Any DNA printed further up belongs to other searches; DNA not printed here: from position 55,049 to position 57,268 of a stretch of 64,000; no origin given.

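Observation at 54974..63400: CbrA/CbrB-like sigma54 two-component system with palindromic UAS and -24/-12 promoter driving a Liv-type ABC transporter plus acyl-CoA ligase operon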

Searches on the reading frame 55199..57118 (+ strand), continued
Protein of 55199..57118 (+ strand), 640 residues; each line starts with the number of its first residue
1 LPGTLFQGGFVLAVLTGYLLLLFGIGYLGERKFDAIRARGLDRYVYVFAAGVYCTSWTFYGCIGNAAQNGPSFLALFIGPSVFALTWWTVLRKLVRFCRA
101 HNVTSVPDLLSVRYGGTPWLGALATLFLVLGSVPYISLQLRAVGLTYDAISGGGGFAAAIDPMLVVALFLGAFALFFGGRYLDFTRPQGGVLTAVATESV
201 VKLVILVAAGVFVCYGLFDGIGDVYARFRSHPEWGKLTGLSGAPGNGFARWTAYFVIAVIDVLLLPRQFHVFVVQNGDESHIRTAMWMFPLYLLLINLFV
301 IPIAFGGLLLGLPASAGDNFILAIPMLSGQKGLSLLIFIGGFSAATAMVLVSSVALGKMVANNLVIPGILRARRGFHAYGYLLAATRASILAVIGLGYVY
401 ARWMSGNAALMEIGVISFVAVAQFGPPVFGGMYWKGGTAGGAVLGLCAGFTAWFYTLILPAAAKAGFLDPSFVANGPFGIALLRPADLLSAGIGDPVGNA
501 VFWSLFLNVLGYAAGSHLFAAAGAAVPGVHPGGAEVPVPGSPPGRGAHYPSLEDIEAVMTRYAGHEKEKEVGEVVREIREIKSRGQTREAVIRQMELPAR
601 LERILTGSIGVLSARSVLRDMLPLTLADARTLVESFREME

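Call 82: search_protein_families(library=ncbifam, proteins=[L010:14580-16535:+, L010:12960-14333:+, L010:16632-17609:+, L010:17730-18761:+], max_evalue=1e-15)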
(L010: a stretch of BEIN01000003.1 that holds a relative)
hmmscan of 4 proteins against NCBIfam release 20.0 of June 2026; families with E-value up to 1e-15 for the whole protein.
L010:14580-16535:+ (651 aa): 85 families (the best 25 are shown)
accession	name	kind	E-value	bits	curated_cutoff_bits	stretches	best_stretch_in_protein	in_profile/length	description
NF001208.0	PRK00174.1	subfamily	0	1075.6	657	1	9-648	3-647/649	acetate--CoA ligase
TIGR02188.1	Ac_CoA_lig_AcsA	equivalog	0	1030.9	724.95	1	32-644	7-628/629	acetate--CoA ligase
NF007815.0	PRK10524.1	equivalog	1.1e-195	651.8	955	1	33-646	5-627/629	propionate--CoA ligase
TIGR02316.1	propion_prpE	equivalog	5.2e-180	600.2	827.4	1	33-646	4-626/628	propionate--CoA ligase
NF003313.0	PRK04319.1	equivalog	9.5e-173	575.5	729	1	51-634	13-573/574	acetate--CoA ligase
NF002937.0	PRK03584.1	subfamily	1.5e-107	360.4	639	1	30-649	36-655/657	acetoacetate--CoA ligase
NF047394.1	AcylCoAsynMbcS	equivalog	5.2e-87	292.6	850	1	83-622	12-520/525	acyl-CoA synthetase MbcS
TIGR01217.1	ac_ac_CoA_syn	equivalog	1.4e-84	284.5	520.9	1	33-640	38-642/652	acetoacetate--CoA ligase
NF004837.0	PRK06187.1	subfamily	6.1e-79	265.7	476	1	89-621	16-521/531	long-chain-fatty-acid--CoA ligase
TIGR02262.1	benz_CoA_lig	subfamily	1.5e-63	215.3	375.25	1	79-620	3-507/508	benzoate-CoA ligase family protein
NF006182.0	PRK08316.1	subfamily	1.1e-59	202.3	663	1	95-622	25-517/523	fatty acyl-CoA synthetase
NF005714.0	PRK07529.1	subfamily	1.3e-57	195.5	632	1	104-626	56-580/640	acyl-CoA synthetase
NF053567.1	HBDA_AROS1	equivalog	9.6e-57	192.5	1000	1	78-622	11-519/523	3-hydroxybenzoate--CoA ligase HbdA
NF006181.0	PRK08314.1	subfamily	1.7e-53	181.8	705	1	110-623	48-555/563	long-chain-fatty-acid--CoA ligase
NF005947.1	PRK08008.1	equivalog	2.1e-53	181.7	651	1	94-618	20-517/518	crotonobetaine/carnitine-CoA ligase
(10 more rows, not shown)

L010:12960-14333:+ (457 aa): 57 families (the best 25 are shown)
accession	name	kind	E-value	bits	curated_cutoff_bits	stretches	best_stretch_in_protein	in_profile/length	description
NF008469.0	PRK11361.1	equivalog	4.1e-130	434.6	714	1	3-451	5-457/461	acetoacetate metabolism transcriptional regulator AtoC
TIGR01818.1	ntrC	equivalog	3.5e-120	401.9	558.6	1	5-399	1-394/463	nitrogen regulation protein NR(I)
NF011695.0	PRK15115.1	equivalog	4.2e-118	394.9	763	1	4-453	8-441/445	two-component system response regulator GlrR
TIGR02915.1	PEP_resp_reg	equivalog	3.6e-116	388.6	502.6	1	5-451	1-445/445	PEP-CTERM-box response regulator transcription factor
NF007689.0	PRK10365.1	equivalog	3.4e-113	378.7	760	1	4-445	7-439/441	sigma-54-dependent response regulator transcription factor ZraR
NF049963.1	RespRegFlgRCampy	domain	5.2e-111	371.5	750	1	4-449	2-428/429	fla regulon two-component system response regulator FlgR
TIGR01817.1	nifA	equivalog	6.5e-109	365.1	528.85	1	130-408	184-462/534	nif-specific transcriptional activator NifA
NF041946.1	LuxO_transreg_Vib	equivalog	2.3e-108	362.9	800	1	28-396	22-385/463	quorum-sensing sigma-54 dependent transcriptional regulator LuxO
NF041552.1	TF_PrdR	equivalog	7.7e-106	354.7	795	1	130-449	257-577/577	sigma-54 dependent transcriptional regulator PrdR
NF051870.1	NAssimRespRegNtrX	equivalog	5.9e-105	351.8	600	1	3-450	2-452/452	nitrogen assimilation response regulator NtrX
NF003451.0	PRK05022.1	equivalog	9.2e-105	351.3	476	1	125-451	173-511/512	nitric oxide reductase transcriptional regulator NorR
NF038308.1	RNA_repair_RtcR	equivalog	5.7e-99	332.3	650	1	71-400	104-445/530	RNA repair transcriptional activator RtcR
NF008176.1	PRK10923.1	equivalog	6.9e-99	331.5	620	1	4-379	5-376/469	nitrogen regulation protein NR(I)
NF050807.1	TransRegFlbDCaul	equivalog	9.4e-97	324.7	750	1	24-418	22-408/454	sigma-54-dependent transcriptional regulator FlbD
NF011958.0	PRK15429.1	equivalog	1.2e-87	295.2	830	1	138-455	376-691/692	formate hydrogenlyase transcriptional activator FlhA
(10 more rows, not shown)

L010:16632-17609:+ (325 aa): 2 families
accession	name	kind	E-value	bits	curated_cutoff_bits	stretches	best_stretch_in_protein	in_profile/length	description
NF009802.0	PRK13286.1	equivalog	5.3e-144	479.4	427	1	2-319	2-329/345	aliphatic amidase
NF009803.0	PRK13287.1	equivalog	1.3e-92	310.1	406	1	3-296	4-299/333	formamidase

L010:17730-18761:+ (343 aa): 7 families
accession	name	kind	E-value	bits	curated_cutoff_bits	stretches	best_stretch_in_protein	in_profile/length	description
TIGR03346.1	chaperone_ClpB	equivalog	1.6e-79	268.3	1232.1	1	12-322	561-852/853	ATP-dependent chaperone ClpB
NF008118.0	PRK10865.1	equivalog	1.4e-65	221.7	1417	1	12-308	564-842/857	ATP-dependent chaperone ClpB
NF033606.1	heat_AAA_ClpK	exception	1.5e-65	221.6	1900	1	13-335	610-920/949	heat shock survival AAA family ATPase ClpK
TIGR02639.1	ClpA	equivalog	5.1e-65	220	993.15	1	9-301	450-720/734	ATP-dependent Clp protease ATP-binding subunit ClpA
TIGR03345.1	VI_ClpV1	equivalog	8.5e-59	199.6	884.95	1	9-307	559-842/852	type VI secretion system ATPase TssH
NF033607.0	disagg_AAA_ClpG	exception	7.1e-57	193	1900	1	12-301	588-862/932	AAA family protein disaggregase ClpG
NF008263.0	PRK11034.1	equivalog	2.6e-49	167.8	1350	1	9-327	451-749/758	ATP-dependent Clp protease ATP-binding subunit ClpA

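Call 83: find_encoding_contigs(protein=P0047, flank=7000, max_places=1)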
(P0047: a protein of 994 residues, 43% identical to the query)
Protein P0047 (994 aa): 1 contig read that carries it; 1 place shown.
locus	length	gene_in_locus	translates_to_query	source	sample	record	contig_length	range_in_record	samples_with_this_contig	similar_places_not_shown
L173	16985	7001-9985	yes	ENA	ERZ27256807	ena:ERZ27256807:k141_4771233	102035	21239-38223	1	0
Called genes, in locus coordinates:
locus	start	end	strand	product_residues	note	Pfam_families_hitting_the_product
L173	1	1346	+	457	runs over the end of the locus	PF00072:Response_reg, PF00158:Sigma54_activat, PF13191:AAA_16 (weak), PF14532:Sigma54_activ_2, PF07728:AAA_5 (weak), PF25601:AAA_lid_14, PF02954:HTH_8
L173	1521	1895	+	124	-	-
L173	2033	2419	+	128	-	PF00076:RRM_1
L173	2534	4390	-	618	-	PF02596:DUF169, PF01208:URO-D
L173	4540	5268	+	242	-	PF13650:Asp_protease_2, PF13975:gag-asp_proteas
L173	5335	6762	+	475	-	PF13291:ACT_4 (weak), PF00390:malic, PF03949:Malic_M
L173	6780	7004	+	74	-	-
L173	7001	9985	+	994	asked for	PF00989:PAS, PF08448:PAS_4, PF13426:PAS_9, PF00512:HisKA, PF13581:HATPase_c_2 (weak), PF02518:HATPase_c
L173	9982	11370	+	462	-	PF00072:Response_reg, PF00158:Sigma54_activat, PF14532:Sigma54_activ_2, PF07728:AAA_5, PF25601:AAA_lid_14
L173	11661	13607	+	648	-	PF16177:ACAS_N, PF00501:AMP-binding, PF13193:AMP-binding_C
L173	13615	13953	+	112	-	-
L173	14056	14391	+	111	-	-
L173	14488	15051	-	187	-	PF05239:PRC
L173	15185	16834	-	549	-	PF00361:Proton_antipo_M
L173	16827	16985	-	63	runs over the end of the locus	-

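Call 84: find_encoding_contigs(protein=P0100, flank=7000, max_places=1)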
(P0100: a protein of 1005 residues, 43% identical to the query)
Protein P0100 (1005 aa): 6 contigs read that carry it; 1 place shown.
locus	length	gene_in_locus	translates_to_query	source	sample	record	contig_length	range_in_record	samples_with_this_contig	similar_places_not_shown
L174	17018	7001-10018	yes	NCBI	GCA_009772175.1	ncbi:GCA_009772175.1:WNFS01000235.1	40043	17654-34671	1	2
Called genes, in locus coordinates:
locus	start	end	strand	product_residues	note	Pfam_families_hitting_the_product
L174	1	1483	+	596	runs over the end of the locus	PF02574:S-methyl_trans, PF02219:MTHFR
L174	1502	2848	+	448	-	PF01425:Amidase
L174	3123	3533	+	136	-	-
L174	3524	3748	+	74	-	-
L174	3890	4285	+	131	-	PF00076:RRM_1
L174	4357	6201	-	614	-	PF02596:DUF169, PF01208:URO-D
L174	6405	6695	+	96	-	PF13769:Virulence_fact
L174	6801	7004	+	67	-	-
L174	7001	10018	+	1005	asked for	PF13581:HATPase_c_2 (faint), PF00989:PAS, PF08448:PAS_4, PF13426:PAS_9, PF08447:PAS_3 (weak), PF00512:HisKA, PF02518:HATPase_c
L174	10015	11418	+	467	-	PF00072:Response_reg, PF00158:Sigma54_activat, PF14532:Sigma54_activ_2, PF07728:AAA_5 (weak), PF25601:AAA_lid_14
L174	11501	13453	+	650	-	PF16177:ACAS_N, PF00501:AMP-binding, PF13193:AMP-binding_C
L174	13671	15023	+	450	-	PF00083:Sugar_tr, PF07690:MFS_1, PF00083:Sugar_tr, PF07690:MFS_1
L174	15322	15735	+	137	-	PF01258:zf-dskA_traR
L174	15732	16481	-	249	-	PF03009:GDPD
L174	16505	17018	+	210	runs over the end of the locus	PF01553:Acyltransferase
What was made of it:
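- L173 and L174 have acetyl-CoA synthetase immediately downstream (calls 83, 84).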
